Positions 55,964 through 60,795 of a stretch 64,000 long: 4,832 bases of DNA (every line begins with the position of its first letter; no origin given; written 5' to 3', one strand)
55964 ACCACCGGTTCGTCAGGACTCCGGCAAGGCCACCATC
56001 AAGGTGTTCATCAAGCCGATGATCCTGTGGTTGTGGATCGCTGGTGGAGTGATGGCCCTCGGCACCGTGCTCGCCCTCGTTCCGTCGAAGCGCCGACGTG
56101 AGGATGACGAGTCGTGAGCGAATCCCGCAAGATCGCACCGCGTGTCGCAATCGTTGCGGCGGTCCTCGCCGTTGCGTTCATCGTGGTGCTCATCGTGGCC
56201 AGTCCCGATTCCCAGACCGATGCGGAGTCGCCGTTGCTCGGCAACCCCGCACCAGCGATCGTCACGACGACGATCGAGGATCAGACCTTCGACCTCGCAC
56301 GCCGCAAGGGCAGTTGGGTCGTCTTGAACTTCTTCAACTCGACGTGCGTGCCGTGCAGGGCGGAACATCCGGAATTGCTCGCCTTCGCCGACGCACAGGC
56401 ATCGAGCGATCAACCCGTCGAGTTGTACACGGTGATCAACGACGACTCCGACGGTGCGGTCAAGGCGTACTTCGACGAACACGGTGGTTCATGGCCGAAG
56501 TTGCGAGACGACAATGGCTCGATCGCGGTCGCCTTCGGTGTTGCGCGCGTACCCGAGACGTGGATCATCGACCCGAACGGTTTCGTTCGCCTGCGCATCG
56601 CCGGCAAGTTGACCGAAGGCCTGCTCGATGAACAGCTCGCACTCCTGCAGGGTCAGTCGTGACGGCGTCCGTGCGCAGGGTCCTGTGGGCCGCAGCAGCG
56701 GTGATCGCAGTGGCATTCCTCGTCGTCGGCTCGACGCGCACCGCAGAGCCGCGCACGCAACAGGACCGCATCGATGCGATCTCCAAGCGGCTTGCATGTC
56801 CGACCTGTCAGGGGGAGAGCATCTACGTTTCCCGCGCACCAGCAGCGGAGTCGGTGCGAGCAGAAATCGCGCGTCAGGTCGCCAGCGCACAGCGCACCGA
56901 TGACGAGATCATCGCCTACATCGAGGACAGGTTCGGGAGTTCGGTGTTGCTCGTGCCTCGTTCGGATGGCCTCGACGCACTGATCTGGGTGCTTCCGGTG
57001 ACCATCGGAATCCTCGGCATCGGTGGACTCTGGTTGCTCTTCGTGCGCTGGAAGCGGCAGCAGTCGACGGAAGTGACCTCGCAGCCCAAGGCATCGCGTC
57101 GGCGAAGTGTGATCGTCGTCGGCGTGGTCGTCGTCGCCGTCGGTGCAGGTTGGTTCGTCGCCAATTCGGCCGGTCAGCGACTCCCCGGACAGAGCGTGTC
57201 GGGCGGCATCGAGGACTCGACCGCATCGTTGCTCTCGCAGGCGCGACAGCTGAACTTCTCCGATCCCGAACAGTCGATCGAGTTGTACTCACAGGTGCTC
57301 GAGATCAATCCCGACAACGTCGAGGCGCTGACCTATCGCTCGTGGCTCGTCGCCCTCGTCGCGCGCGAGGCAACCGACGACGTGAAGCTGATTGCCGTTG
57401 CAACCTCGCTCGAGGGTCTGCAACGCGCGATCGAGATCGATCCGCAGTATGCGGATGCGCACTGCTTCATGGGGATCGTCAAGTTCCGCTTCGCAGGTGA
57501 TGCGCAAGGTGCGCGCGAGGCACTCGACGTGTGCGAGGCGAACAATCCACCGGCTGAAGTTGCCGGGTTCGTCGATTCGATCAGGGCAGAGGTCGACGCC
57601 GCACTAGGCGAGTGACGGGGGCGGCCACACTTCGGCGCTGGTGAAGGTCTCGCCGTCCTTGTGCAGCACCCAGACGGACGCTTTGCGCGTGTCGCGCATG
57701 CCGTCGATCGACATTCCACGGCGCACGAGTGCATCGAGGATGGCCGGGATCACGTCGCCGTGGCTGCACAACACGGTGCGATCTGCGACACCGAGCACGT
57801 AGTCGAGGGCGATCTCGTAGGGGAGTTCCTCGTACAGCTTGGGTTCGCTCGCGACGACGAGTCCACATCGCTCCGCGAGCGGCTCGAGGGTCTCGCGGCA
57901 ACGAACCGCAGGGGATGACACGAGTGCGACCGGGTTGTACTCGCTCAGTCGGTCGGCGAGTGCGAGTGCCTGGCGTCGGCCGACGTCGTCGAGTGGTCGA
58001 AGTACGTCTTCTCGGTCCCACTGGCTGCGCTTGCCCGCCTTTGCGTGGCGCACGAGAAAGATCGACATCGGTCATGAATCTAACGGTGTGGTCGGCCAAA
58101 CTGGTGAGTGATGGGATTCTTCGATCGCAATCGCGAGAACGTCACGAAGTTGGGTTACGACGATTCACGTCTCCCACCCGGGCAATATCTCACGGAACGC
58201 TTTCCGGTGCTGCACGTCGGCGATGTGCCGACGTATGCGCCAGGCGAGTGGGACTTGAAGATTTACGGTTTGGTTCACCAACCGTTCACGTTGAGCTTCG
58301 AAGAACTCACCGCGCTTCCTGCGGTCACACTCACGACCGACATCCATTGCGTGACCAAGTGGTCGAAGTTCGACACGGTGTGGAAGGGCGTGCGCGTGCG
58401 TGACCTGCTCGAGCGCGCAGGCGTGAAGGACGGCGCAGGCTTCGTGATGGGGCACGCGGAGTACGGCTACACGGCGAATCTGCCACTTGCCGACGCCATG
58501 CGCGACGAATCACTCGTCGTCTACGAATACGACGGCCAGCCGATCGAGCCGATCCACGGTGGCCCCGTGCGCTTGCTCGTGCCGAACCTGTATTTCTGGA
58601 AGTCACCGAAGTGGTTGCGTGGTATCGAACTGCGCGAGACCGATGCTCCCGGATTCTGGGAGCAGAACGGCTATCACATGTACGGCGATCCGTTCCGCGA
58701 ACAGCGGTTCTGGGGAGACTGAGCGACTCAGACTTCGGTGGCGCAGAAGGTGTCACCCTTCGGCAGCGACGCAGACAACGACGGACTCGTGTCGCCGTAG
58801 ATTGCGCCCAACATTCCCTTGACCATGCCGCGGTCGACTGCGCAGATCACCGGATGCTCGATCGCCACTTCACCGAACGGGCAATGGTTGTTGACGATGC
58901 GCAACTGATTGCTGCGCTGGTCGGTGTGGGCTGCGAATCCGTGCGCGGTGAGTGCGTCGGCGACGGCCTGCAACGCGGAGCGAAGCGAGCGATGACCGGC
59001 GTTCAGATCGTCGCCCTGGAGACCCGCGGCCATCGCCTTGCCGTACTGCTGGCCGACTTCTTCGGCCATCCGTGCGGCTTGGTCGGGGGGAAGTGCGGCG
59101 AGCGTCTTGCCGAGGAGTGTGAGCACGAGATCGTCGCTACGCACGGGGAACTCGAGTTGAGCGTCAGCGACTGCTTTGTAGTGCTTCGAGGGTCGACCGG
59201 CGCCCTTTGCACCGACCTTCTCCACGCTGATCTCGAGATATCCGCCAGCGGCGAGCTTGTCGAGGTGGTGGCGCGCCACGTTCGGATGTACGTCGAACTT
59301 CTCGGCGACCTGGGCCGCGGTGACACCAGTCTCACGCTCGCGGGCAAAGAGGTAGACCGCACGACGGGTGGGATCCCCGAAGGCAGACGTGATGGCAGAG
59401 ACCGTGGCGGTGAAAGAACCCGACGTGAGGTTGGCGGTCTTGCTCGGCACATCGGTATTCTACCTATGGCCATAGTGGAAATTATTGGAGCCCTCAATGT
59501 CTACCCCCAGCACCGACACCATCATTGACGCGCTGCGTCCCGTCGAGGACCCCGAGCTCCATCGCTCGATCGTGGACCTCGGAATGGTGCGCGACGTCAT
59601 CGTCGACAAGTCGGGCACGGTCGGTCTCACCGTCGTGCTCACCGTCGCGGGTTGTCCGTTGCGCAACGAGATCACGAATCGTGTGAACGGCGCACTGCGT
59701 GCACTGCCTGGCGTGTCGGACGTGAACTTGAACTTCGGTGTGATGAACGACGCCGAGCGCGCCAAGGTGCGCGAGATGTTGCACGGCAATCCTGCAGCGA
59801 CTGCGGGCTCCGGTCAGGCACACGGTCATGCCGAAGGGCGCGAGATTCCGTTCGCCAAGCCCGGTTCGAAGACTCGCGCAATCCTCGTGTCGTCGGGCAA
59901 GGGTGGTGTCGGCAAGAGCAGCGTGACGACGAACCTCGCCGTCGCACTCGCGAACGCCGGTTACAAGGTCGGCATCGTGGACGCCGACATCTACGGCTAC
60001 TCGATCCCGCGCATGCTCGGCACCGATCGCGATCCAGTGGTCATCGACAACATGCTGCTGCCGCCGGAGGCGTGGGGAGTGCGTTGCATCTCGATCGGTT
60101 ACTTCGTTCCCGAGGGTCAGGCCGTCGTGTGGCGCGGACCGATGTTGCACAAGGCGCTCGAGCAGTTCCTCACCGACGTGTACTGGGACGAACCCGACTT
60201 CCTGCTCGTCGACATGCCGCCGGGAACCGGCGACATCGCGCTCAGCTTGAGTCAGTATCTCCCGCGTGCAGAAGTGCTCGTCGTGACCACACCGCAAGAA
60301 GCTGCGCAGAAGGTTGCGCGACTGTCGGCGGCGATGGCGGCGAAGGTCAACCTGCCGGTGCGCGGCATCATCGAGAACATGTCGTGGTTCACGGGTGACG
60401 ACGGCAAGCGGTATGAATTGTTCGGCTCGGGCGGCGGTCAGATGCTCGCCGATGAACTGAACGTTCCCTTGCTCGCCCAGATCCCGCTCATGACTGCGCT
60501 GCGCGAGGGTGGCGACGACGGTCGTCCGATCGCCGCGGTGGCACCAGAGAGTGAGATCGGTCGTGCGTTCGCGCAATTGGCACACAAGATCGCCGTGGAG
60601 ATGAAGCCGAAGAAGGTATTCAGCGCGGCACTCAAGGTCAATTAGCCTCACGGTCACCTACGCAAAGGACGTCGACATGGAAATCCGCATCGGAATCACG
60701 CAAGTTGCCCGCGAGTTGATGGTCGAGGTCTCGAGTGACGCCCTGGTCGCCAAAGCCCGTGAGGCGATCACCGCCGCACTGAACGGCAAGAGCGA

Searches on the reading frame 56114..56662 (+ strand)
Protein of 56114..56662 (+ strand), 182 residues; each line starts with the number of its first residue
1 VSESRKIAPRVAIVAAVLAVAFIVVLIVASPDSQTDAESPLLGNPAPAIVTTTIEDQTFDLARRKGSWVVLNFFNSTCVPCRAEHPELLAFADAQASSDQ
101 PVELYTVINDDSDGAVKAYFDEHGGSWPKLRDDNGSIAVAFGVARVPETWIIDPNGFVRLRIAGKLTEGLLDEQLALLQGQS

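Call 31: search_protein_families(library=pfam, proteins=[window:56114-56662:+], max_evalue=0.00001)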
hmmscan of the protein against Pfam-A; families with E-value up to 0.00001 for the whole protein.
window:56114-56662:+ (182 aa): 3 families
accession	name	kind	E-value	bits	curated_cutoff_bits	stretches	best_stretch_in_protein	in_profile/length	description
PF00578.27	AhpC-TSA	-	6.8e-17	62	26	1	43-159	2-122/124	AhpC/TSA family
PF08534.16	Redoxin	-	3e-15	56.7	26.6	1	43-167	3-137/148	Redoxin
PF13905.12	Thioredoxin_8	-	4e-08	33.9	27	1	68-158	3-94/94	Thioredoxin-like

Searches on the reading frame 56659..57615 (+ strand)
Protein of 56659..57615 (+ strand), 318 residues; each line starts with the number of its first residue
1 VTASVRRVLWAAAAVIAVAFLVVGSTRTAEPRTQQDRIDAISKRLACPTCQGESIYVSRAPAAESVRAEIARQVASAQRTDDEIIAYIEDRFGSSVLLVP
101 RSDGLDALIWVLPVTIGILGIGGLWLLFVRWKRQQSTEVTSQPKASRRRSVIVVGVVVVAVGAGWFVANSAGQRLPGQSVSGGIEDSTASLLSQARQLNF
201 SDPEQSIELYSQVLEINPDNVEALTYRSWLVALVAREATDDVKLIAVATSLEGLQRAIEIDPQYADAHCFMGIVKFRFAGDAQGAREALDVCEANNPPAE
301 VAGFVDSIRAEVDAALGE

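Call 31: search_protein_families(library=pfam, proteins=[window:56659-57615:+], max_evalue=0.00001)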
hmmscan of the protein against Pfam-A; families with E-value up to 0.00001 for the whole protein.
window:56659-57615:+ (318 aa): 2 families
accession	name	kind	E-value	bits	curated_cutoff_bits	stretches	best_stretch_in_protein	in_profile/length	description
PF03918.19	CcmH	-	7.7e-26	90.5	25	1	13-144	4-135/143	Cytochrome C biogenesis protein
PF13414.12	TPR_11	-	4.3e-10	39.5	26.8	0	251-275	14-38/42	TPR repeat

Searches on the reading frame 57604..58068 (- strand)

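Call 31: search_protein_families(library=pfam, proteins=[window:57604-58068:-], max_evalue=0.00001)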
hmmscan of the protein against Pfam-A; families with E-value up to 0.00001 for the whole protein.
window:57604-58068:- (154 aa): 1 family
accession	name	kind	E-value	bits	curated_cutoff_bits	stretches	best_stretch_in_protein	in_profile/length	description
PF00300.27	His_Phos_1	-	4.7e-17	62.7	21.7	1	3-80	1-79/194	Histidine phosphatase superfamily (branch 1)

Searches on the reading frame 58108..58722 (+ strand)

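Call 31: search_protein_families(library=pfam, proteins=[window:58108-58722:+], max_evalue=0.00001)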
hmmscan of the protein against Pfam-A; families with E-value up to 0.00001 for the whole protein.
window:58108-58722:+ (204 aa): 1 family
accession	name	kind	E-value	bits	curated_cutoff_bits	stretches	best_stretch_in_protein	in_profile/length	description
PF00174.25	Oxidored_molyb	-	4.3e-44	150.5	24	1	38-184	2-169/169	Oxidoreductase molybdopterin binding domain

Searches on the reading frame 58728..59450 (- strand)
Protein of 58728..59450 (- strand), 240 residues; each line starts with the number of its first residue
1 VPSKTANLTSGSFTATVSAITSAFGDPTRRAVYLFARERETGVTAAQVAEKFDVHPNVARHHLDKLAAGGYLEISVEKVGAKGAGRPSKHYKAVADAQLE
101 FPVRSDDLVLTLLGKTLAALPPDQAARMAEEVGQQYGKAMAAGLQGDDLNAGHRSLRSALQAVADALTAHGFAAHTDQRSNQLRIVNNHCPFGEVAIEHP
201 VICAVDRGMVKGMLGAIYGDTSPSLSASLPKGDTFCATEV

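Call 31: search_protein_families(library=pfam, proteins=[window:58728-59450:-], max_evalue=0.00001)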
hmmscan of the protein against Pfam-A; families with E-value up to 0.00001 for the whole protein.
window:58728-59450:- (240 aa): 2 families
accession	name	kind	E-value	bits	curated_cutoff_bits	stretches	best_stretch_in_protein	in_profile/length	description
PF12840.13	HTH_20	-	7.7e-09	35.8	27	1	25-70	2-46/51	Helix-turn-helix domain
PF18546.6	MetOD1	-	3.3e-06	27.6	23.8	1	125-237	18-138/142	Methanogen output domain 1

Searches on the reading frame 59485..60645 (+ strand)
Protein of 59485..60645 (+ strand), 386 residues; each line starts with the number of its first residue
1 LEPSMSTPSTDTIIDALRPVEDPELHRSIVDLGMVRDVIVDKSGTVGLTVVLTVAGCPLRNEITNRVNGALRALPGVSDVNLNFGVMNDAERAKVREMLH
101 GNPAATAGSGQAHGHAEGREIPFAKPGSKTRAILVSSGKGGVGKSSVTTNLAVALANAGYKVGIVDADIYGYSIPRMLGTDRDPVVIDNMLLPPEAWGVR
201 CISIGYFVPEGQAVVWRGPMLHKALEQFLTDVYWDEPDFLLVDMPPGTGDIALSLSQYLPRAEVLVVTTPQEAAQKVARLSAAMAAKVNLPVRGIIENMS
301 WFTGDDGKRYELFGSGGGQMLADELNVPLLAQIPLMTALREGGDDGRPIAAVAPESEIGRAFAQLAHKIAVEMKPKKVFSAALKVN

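Call 31: search_protein_families(library=pfam, proteins=[window:59485-60645:+], max_evalue=0.00001)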
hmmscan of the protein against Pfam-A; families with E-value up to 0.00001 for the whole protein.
window:59485-60645:+ (386 aa): 6 families
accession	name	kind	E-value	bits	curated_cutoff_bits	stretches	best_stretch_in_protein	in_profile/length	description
PF10609.15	ParA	-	6e-88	294.8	27.1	1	131-369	4-245/246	NUBPL iron-transfer P-loop NTPase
PF01883.24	FeS_assembly_P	-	3.5e-18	66.1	23.5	1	11-81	2-72/73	Iron-sulfur cluster assembly protein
PF01656.29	CbiA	-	4.3e-12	46.5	25.4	1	133-299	1-82/125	CobQ/CobB/MinD/ParA nucleotide binding domain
PF00142.24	Fer4_NifH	-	1.6e-09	38.1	25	1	137-375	6-253/271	4Fe-4S iron sulfur cluster binding proteins, NifH/frxC family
PF13614.12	AAA_31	-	5.8e-09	36.6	27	1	131-169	2-40/177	AAA domain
PF09140.17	MipZ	-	4.6e-07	29.8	20.7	1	132-245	2-108/262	ATPase MipZ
